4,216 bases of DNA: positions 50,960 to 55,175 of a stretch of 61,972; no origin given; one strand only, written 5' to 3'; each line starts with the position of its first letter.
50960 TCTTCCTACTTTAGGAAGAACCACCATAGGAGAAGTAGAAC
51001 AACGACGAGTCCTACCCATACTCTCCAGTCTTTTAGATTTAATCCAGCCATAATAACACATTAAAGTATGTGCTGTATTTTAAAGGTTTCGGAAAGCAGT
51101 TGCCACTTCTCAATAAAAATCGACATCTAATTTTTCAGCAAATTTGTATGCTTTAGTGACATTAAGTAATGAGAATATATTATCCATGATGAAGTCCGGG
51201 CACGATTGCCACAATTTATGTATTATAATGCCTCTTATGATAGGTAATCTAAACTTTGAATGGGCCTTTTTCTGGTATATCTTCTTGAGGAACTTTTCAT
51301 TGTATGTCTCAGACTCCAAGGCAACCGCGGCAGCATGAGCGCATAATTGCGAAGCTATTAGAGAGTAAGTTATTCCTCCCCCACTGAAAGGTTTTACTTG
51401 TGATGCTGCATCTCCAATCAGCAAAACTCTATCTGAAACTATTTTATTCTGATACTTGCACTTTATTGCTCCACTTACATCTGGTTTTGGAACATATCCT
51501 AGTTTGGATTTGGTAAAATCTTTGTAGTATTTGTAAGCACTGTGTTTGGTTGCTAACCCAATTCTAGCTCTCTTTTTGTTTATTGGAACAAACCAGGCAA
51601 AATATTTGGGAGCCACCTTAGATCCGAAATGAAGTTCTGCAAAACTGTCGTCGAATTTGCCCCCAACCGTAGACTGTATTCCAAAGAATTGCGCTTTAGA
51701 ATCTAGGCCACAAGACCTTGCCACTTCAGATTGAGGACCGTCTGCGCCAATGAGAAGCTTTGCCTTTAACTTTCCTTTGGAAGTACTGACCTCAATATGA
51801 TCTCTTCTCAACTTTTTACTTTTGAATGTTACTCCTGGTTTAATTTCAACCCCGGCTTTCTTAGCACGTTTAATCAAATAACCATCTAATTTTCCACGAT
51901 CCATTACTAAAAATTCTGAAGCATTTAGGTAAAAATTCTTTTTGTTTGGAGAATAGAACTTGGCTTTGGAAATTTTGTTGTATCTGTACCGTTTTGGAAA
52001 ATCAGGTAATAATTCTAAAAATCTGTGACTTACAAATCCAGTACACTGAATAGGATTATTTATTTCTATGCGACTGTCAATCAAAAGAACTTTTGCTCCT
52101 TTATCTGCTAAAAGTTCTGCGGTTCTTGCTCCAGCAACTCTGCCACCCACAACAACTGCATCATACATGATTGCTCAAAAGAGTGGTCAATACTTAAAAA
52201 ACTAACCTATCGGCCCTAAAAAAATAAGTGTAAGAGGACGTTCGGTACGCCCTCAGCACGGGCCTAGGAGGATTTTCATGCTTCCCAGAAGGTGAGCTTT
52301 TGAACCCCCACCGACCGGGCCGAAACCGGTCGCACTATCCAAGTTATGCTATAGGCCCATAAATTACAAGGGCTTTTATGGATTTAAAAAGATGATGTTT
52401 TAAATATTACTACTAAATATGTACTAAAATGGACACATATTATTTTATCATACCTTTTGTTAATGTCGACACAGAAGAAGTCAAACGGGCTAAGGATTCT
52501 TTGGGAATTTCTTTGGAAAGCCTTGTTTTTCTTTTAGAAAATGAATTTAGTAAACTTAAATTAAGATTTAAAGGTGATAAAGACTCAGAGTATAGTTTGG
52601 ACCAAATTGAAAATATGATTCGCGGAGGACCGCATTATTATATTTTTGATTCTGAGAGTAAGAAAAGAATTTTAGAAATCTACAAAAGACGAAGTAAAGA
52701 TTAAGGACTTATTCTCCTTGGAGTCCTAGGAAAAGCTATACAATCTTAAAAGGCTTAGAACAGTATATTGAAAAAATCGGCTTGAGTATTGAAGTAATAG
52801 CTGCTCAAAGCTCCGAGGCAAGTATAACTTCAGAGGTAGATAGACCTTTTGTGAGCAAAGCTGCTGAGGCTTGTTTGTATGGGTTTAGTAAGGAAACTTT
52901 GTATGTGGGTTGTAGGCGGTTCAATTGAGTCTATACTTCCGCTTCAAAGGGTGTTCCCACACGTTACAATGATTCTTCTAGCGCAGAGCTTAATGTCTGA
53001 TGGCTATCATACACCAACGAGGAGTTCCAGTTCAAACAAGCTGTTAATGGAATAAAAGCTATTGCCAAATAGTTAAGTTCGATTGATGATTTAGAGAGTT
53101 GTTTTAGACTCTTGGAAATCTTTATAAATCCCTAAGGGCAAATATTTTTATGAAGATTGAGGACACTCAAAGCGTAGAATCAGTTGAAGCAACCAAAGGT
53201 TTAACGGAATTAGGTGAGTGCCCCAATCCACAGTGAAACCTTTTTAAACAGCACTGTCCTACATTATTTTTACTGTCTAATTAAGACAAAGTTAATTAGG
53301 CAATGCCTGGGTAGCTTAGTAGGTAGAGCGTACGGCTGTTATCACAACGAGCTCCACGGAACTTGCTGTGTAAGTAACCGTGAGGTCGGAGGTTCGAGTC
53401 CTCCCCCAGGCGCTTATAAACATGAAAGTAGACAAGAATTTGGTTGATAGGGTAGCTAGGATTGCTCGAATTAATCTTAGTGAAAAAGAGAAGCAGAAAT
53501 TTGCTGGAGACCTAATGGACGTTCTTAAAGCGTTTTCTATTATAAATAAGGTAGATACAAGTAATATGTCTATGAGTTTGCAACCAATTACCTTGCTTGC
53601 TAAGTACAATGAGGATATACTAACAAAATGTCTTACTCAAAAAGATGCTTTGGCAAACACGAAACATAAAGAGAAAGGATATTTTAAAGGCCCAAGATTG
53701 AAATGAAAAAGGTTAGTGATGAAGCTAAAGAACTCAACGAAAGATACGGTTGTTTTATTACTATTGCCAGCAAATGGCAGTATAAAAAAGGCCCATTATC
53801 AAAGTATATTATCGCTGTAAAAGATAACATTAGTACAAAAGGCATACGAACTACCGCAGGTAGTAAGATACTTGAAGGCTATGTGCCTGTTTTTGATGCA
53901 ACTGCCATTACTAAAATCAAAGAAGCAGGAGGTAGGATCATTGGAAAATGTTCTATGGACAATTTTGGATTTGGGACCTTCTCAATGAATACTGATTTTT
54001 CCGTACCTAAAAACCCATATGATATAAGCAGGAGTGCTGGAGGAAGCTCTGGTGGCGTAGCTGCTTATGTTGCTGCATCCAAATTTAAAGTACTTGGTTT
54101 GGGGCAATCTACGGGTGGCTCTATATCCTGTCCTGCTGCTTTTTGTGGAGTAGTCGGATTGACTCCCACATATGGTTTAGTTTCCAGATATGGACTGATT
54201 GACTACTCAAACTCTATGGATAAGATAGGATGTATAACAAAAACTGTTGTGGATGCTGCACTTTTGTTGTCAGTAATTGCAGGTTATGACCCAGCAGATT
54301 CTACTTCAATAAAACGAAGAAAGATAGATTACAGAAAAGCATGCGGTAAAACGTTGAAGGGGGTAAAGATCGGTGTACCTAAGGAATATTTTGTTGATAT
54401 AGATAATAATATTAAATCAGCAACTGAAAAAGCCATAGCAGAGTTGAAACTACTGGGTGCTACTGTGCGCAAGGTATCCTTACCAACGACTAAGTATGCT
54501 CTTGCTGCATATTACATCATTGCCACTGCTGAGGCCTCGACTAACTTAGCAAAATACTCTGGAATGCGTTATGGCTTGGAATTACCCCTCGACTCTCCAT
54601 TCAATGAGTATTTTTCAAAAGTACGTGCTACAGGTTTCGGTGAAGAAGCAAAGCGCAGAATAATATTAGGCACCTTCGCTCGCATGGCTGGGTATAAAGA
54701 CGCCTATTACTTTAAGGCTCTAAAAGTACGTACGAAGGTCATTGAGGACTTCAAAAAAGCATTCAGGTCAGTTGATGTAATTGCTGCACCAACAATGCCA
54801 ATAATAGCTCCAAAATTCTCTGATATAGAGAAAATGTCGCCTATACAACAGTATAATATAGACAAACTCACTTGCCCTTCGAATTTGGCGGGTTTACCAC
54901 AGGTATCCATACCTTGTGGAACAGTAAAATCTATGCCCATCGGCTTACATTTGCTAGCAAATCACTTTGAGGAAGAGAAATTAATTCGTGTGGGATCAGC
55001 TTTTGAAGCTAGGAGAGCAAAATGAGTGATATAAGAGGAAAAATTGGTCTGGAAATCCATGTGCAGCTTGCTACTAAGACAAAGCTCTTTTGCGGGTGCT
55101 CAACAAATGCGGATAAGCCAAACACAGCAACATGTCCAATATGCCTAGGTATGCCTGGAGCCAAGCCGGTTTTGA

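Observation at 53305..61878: Two unrelated GatCAB operons face each other around an asparaginase, one with tRNA-Asn and one with ND-AspRS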

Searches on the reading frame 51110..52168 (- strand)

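Call 4: search_protein_families(library=pfam, proteins=[window:51110-52168:-])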
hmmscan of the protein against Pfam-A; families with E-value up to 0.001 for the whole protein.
window:51110-52168:- (352 aa): 6 families
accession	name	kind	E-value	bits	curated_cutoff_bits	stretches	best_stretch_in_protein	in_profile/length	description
PF01494.25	FAD_binding_3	-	5.8e-13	49.2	22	1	2-160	2-174/349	FAD binding domain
PF22578.2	GGR_cat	-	1.4e-05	25.3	27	1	170-223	13-72/88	Geranylgeranyl reductase catalytic domain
PF07992.20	Pyr_redox_2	-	3.5e-05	23.8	26.1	0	2-32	1-31/291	Pyridine nucleotide-disulphide oxidoreductase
PF03486.20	HI0933_like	-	0.00051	20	50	0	3-44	2-43/244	HI0933-like protein Rossmann domain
PF01266.30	DAO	-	0.00081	19.4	27.9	0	3-33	1-31/353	FAD dependent oxidoreductase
PF05834.18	Lycopene_cycl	-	0.00087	18.9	23.4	0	3-169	1-163/380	Lycopene cyclase protein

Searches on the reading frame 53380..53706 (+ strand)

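Call 4: search_protein_families(library=pfam, proteins=[window:53380-53706:+])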
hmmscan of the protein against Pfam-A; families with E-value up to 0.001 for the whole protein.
window:53380-53706:+ (108 aa): 1 family
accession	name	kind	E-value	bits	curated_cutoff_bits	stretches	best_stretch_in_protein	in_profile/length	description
PF02686.20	GatC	-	7.6e-11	42.5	23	1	33-103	1-65/66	Glu-tRNAGln amidotransferase C subunit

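Call 7: search_protein_families(library=ncbifam, proteins=[window:53422-53706:+], max_evalue=0.01)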
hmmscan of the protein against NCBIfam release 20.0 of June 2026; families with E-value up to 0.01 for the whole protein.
window:53422-53706:+ (94 aa): 3 families
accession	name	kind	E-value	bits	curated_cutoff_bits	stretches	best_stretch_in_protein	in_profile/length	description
TIGR00135.1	gatC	equivalog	3.3e-22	78.6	47.1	1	3-92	1-90/93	Asp-tRNA(Asn)/Glu-tRNA(Gln) amidotransferase subunit GatC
NF000684.0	PRK00034.3-4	equivalog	1.8e-16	60.2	97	1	2-92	4-93/97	Asp-tRNA(Asn) amidotransferase subunit GatC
NF009461.0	PRK12821.1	equivalog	2.7e-06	26.2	399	1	2-89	388-476/477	aspartyl/glutamyl-tRNA amidotransferase subunit C-like protein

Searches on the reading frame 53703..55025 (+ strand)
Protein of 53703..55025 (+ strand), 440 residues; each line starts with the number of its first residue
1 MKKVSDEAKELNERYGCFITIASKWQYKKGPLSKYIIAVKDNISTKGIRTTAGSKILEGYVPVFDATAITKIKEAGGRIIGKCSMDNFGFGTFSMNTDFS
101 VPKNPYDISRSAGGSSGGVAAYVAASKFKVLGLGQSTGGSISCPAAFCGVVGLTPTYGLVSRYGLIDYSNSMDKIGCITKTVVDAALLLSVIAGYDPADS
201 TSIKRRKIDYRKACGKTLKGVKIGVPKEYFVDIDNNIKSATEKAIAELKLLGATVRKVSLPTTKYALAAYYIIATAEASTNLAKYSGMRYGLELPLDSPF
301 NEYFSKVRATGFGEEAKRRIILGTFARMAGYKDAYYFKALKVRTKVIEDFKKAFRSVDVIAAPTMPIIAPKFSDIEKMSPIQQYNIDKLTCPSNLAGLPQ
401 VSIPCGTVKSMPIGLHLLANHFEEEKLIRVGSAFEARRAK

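Call 4: search_protein_families(library=pfam, proteins=[window:53703-55025:+])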
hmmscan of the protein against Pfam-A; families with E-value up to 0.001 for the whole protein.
window:53703-55025:+ (440 aa): 1 family
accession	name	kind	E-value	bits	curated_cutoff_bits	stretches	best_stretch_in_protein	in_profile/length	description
PF01425.27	Amidase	-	2e-116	390.1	27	1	24-427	40-444/445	Amidase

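Call 7: search_protein_families(library=ncbifam, proteins=[window:53703-55025:+], max_evalue=0.01)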
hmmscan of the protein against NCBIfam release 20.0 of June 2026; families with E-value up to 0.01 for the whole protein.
window:53703-55025:+ (440 aa): 26 families (the best 25 are shown)
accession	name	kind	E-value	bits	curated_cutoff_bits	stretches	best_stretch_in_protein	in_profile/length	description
TIGR00132.1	gatA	equivalog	1.8e-142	475.4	481.1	1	28-436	54-462/466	Asp-tRNA(Asn)/Glu-tRNA(Gln) amidotransferase subunit GatA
NF005565.0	PRK07235.1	subfamily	8.1e-92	308.5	545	1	10-438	66-501/506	amidase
NF005517.0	PRK07139.1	equivalog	1.1e-70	238.5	546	1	16-432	21-427/439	amidase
NF005688.0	PRK07488.1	equivalog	8.3e-69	232.7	532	1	29-436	72-464/474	indoleacetamide hydrolase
NF006631.0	PRK09201.1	equivalog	4.4e-65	220.2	461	1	28-436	68-453/466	AtzE family amidohydrolase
NF006006.0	PRK08137.1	equivalog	1.5e-63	215.4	534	1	28-437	97-510/529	amidase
TIGR02715.1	amido_AtzE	subfamily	2.2e-63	214.8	425.75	2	29-280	62-310/452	AtzE family amidohydrolase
NF004815.0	PRK06169.1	equivalog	1.3e-58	198.7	506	2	28-334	71-374/471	amidase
NF005460.0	PRK07056.1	subfamily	1.4e-54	185.7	447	2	30-264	72-298/457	amidase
NF006169.0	PRK08310.1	equivalog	1.4e-52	179.5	391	2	26-202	20-197/395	amidase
NF005450.0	PRK07042.1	equivalog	3.5e-52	177.4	458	2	29-269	69-305/464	amidase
NF005686.0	PRK07486.1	subfamily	4.8e-51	173.9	465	2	28-268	76-318/486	amidase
TIGR02713.1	allophanate_hyd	equivalog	7.5e-50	170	511.05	2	26-262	26-260/563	allophanate hydrolase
NF005300.0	PRK06828.1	subfamily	1.5e-49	168.7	494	1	26-436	74-480/491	amidase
NF006043.0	PRK08186.1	subfamily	2e-48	165.2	487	2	26-262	64-295/600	allophanate hydrolase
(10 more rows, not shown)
